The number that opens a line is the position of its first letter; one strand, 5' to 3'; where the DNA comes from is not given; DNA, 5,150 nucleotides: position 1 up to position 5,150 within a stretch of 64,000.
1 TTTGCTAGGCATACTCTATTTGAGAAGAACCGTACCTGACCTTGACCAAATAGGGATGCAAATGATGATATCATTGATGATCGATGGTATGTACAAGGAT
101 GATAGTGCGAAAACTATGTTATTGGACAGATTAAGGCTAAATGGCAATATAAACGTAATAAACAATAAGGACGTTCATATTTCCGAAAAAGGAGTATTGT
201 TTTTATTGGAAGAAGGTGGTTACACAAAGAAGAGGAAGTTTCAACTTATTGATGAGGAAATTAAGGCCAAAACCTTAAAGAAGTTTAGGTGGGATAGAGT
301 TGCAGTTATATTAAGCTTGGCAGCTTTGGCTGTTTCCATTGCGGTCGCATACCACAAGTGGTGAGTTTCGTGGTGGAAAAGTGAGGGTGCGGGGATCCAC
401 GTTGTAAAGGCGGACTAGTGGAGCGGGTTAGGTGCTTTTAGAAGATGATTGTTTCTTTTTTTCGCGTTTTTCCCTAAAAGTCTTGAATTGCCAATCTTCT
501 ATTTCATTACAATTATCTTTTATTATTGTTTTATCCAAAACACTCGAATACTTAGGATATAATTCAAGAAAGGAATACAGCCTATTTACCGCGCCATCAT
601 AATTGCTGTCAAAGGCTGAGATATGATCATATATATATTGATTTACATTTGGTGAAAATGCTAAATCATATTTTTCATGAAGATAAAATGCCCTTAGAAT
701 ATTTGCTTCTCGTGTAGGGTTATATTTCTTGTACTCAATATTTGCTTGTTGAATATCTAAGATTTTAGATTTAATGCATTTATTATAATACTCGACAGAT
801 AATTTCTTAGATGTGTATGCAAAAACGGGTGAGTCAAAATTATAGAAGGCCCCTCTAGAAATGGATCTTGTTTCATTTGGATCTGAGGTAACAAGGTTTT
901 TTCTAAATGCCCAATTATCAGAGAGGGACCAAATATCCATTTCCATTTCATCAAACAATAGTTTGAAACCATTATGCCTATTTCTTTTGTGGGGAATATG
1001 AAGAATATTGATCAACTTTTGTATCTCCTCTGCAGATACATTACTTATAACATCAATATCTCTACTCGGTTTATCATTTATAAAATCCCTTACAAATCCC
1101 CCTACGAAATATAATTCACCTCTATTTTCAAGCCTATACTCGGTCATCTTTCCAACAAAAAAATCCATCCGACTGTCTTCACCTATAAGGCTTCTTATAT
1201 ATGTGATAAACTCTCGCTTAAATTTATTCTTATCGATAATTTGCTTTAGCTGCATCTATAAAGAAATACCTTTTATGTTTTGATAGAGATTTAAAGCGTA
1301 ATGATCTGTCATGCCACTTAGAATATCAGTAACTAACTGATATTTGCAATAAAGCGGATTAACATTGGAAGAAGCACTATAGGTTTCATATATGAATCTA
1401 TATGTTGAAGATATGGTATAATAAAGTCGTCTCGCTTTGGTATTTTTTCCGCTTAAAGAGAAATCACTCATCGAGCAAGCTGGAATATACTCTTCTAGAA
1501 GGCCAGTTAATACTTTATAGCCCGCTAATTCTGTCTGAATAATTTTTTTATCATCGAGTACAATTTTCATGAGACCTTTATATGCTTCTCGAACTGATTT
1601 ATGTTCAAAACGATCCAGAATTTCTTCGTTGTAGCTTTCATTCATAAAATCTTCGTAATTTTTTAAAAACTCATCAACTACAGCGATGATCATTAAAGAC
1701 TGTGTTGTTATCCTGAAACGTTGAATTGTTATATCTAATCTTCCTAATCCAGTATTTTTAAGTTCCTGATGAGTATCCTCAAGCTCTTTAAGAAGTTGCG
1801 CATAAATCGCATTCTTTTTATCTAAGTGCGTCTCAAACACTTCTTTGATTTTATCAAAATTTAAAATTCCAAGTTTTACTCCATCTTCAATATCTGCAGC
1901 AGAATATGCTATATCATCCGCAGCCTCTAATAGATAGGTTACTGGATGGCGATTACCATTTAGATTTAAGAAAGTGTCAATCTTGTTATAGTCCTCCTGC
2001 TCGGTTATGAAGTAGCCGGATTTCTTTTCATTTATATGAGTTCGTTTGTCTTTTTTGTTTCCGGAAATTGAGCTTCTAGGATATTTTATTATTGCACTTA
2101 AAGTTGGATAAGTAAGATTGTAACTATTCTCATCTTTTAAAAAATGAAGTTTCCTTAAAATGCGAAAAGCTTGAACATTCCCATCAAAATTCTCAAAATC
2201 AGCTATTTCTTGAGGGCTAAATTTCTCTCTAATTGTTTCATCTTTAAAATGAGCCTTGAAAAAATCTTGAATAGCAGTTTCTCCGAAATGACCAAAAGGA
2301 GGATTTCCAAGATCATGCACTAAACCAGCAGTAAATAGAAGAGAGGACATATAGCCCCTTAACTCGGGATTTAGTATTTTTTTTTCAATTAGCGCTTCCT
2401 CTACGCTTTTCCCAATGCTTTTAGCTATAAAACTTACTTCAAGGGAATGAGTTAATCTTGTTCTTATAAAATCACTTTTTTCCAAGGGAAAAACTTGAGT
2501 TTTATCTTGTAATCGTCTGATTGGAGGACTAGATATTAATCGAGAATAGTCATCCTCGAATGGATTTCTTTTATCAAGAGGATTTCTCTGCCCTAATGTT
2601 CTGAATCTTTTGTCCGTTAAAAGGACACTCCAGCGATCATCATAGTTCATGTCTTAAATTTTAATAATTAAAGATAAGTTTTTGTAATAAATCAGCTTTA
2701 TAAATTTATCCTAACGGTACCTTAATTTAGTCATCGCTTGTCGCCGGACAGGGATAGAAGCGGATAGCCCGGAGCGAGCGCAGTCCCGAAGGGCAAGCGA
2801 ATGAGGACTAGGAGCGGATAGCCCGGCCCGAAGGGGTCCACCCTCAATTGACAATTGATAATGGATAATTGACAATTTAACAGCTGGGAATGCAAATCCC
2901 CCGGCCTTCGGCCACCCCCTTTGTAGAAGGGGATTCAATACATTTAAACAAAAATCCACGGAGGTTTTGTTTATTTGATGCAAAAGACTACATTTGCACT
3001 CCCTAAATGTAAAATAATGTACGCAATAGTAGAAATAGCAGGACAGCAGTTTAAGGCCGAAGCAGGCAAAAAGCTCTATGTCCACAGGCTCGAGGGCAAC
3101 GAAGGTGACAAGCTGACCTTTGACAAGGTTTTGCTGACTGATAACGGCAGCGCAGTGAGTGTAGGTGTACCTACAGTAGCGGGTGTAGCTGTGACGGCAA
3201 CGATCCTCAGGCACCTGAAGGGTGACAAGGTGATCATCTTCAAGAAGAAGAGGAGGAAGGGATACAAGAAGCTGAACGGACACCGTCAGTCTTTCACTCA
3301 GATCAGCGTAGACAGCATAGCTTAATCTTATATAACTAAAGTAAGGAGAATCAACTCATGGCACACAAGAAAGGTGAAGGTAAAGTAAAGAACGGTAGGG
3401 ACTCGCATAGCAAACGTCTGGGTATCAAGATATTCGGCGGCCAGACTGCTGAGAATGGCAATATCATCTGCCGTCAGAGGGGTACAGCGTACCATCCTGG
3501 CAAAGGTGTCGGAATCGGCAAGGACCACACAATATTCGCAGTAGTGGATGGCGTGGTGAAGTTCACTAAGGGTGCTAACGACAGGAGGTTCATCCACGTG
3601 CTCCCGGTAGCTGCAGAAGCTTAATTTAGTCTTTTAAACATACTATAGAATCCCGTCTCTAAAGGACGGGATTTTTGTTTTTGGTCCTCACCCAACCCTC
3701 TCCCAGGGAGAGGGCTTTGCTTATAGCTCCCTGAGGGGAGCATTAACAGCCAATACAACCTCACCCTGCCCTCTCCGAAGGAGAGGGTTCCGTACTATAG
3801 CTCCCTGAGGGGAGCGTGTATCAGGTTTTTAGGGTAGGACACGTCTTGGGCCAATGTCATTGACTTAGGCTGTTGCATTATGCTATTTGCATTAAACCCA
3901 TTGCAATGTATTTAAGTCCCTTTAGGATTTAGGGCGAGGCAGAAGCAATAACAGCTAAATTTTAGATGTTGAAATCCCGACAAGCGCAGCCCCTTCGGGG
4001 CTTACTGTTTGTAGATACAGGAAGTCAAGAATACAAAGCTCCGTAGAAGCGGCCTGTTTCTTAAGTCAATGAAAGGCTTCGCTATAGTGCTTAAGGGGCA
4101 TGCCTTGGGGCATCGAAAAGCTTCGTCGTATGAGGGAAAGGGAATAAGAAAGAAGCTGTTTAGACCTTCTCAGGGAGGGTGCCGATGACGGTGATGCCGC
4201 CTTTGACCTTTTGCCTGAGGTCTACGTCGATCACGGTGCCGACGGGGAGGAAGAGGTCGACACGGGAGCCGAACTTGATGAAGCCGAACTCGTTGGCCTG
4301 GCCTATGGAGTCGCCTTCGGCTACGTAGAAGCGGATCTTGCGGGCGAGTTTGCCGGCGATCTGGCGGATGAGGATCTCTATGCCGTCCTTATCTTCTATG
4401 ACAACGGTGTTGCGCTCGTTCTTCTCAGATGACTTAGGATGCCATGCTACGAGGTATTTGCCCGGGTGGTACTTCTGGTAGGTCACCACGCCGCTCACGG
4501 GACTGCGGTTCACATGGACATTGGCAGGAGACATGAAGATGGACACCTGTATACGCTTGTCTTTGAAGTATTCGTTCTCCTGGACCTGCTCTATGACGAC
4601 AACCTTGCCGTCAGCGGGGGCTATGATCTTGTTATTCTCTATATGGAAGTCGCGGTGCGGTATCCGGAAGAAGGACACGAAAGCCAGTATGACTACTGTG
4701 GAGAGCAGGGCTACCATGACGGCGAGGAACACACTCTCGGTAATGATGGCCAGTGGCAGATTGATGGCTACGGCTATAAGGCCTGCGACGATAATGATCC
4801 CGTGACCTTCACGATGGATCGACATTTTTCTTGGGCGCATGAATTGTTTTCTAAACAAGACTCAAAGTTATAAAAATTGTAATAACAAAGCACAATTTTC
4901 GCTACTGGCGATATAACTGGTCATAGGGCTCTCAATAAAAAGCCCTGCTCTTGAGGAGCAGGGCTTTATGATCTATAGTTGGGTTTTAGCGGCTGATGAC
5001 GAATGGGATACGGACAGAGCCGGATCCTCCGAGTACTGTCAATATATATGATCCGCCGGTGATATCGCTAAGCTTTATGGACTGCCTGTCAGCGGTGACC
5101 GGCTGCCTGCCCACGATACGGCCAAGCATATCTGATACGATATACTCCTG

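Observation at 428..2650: dGTPase-family HD hydrolase translationally abutted to a minimal CCA/poly(A)-polymerase-head nucleotidyltransferase in an AT-rich islet: candidate two-gene defence module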

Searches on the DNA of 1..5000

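Call 61: search_rna_families(source=window, start=1, end=5000, threshold=evalue, max_evalue=0.1)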
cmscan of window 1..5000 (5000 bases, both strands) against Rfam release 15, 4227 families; matches with E-value up to 0.1: 1.
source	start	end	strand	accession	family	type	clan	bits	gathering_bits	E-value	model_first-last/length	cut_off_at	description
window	2738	2832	+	RF01705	Flavo-1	Gene; sRNA;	-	26.6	42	0.018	1-76/76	no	Flavo-1 RNA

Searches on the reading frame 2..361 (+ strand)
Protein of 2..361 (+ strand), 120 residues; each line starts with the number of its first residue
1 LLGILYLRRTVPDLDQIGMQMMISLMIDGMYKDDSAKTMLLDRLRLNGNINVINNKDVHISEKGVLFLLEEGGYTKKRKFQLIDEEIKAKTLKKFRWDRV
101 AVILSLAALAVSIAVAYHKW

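Call 3: search_protein_families(library=pfam, proteins=[window:2-361:+], max_evalue=0.1)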
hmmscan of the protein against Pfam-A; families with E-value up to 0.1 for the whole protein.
window:2-361:+ (120 aa): 1 family
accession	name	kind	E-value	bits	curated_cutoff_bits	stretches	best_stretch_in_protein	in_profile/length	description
PF10974.15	DUF2804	-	0.059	13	26.9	1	69-114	17-62/339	Domain of unknown function (DUF2804)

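Call 4: search_protein_families(library=padloc, proteins=[window:2-361:+], max_evalue=0.1)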
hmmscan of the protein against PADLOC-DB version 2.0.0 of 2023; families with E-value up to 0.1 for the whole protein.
window:2-361:+ (120 aa): 0 families

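Call 5: search_protein_families(library=ncbifam, proteins=[window:2-361:+], max_evalue=0.1)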
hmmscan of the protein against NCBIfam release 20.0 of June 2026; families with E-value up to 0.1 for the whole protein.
window:2-361:+ (120 aa): 0 families
